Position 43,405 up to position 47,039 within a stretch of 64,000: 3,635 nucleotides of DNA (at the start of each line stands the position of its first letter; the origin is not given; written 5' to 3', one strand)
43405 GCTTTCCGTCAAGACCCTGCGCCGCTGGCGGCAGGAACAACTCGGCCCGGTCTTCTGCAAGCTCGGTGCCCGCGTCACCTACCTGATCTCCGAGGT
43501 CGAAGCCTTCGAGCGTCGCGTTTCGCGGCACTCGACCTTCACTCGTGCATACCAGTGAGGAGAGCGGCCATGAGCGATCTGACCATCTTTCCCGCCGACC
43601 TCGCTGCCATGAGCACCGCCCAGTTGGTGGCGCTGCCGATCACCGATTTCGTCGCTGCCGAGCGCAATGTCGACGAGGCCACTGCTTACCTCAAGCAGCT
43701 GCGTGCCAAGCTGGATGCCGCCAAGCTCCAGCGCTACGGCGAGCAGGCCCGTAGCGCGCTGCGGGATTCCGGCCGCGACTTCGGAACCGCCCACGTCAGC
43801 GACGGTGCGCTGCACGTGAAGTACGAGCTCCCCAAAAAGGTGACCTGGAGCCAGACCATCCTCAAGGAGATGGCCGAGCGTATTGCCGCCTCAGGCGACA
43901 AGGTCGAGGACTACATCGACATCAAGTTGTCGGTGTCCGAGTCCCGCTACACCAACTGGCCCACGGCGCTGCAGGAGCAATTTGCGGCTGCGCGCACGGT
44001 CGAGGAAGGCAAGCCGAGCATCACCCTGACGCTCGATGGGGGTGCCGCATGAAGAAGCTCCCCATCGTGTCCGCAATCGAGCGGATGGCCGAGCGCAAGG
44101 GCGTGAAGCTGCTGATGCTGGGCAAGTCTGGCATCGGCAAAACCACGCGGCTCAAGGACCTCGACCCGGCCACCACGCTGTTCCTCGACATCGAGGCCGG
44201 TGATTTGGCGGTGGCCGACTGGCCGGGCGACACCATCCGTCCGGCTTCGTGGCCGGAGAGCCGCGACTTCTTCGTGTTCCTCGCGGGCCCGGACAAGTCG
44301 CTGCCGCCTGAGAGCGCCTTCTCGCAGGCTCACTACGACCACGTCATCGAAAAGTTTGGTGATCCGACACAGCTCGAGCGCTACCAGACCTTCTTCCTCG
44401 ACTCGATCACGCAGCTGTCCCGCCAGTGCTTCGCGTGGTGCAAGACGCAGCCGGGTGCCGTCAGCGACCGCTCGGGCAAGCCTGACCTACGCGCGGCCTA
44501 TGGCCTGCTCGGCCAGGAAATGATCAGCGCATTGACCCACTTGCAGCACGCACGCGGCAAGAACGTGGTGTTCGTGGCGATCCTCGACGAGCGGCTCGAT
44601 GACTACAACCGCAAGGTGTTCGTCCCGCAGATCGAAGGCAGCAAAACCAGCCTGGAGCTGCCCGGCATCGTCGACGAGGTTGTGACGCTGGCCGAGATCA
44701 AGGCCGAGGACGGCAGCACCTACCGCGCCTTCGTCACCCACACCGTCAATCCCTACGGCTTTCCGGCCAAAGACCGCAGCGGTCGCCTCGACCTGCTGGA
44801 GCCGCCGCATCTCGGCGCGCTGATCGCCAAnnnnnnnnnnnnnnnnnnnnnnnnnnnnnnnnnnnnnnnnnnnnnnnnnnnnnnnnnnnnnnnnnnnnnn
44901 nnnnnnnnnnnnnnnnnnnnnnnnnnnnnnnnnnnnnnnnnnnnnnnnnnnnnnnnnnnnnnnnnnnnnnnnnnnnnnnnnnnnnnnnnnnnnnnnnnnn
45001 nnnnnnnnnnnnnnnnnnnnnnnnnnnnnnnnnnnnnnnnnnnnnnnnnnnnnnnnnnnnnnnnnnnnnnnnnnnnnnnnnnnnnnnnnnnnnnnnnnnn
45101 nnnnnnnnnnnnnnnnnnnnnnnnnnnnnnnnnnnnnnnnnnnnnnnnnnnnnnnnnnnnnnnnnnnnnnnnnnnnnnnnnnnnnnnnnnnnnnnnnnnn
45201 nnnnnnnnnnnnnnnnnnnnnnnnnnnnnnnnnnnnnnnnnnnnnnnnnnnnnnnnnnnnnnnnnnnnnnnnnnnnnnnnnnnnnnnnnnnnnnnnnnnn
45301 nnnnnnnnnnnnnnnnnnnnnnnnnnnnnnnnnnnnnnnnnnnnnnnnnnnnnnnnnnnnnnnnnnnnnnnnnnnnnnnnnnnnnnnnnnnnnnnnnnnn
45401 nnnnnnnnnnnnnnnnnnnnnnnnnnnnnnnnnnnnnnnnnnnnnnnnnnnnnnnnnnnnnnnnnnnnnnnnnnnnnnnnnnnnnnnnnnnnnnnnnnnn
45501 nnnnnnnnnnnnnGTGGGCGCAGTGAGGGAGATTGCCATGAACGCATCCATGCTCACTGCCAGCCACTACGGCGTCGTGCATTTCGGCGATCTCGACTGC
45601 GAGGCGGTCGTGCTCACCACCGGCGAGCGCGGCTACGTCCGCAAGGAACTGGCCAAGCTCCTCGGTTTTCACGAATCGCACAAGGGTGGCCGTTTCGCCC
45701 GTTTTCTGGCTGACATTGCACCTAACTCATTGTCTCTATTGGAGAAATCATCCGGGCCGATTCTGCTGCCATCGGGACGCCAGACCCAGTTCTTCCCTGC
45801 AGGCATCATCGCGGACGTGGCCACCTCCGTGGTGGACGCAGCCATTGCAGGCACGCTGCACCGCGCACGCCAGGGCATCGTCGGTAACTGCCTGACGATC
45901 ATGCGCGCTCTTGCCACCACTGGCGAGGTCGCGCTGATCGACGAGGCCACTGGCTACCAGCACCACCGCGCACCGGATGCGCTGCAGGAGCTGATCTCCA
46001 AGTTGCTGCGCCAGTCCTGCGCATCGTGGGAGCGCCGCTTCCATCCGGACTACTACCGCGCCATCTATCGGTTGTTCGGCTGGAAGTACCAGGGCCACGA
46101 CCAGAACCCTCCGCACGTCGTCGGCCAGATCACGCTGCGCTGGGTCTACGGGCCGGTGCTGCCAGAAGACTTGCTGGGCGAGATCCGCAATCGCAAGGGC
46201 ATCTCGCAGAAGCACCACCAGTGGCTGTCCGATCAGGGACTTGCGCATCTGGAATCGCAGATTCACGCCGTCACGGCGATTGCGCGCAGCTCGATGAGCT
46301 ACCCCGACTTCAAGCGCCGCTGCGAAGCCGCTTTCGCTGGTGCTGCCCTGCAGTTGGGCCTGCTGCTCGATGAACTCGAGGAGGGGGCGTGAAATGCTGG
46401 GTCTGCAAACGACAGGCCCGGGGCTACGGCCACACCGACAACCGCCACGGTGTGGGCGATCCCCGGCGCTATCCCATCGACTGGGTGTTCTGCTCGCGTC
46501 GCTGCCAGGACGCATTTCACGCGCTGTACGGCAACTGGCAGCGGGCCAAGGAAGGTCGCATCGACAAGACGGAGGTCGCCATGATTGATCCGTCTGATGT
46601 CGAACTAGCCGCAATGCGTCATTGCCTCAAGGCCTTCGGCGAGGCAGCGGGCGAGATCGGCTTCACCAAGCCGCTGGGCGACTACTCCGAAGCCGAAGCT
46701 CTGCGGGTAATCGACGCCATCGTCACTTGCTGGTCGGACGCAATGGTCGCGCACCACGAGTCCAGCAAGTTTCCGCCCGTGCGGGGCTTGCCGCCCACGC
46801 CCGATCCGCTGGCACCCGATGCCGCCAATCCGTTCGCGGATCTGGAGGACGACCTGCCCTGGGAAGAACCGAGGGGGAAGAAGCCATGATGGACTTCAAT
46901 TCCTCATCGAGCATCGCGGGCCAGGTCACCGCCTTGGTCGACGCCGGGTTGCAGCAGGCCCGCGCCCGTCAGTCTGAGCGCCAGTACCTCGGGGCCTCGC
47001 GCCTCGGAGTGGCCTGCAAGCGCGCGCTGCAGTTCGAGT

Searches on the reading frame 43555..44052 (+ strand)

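Call 10: search_protein_families(library=pfam, proteins=[window:43555-44052:+], max_evalue=0.01)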
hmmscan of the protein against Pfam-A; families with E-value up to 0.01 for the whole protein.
window:43555-44052:+ (165 aa): 1 family
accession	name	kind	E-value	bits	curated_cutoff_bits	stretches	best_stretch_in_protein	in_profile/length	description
PF20080.4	ALTTAQ_rpt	-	0.0022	18.1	26.4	1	14-27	7-20/38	ALTTAQ repeat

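Call 35: search_protein_families(library=phrogs, proteins=[window:43555-44052:+], max_evalue=0.001)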
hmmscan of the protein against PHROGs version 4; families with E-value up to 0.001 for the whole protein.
window:43555-44052:+ (165 aa): 1 family
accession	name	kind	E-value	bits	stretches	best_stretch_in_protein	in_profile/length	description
phrog_2480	-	unknown function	2.2e-36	126.2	1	14-163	2-150/152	-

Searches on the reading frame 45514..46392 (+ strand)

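Call 10: search_protein_families(library=pfam, proteins=[window:45514-46392:+], max_evalue=0.01)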
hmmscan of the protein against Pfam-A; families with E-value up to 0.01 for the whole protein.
window:45514-46392:+ (292 aa): 1 family
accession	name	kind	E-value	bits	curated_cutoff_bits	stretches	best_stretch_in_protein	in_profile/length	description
PF10546.14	P63C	-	1.5e-27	96.4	26.1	1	160-246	1-93/93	P63C domain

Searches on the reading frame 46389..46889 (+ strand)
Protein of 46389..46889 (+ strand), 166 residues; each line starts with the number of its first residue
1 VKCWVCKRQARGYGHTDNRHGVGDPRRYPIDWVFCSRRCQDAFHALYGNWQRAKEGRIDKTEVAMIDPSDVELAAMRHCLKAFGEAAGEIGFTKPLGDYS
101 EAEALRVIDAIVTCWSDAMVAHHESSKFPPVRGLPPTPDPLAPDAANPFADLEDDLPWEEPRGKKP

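Call 10: search_protein_families(library=pfam, proteins=[window:46389-46889:+], max_evalue=0.01)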
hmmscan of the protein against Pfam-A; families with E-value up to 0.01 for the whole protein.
window:46389-46889:+ (166 aa): 1 family
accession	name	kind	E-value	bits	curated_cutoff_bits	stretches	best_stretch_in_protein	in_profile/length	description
PF20121.4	DUF6511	-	1.6e-27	96.1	28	1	65-158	1-69/69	Family of unknown function (DUF6511)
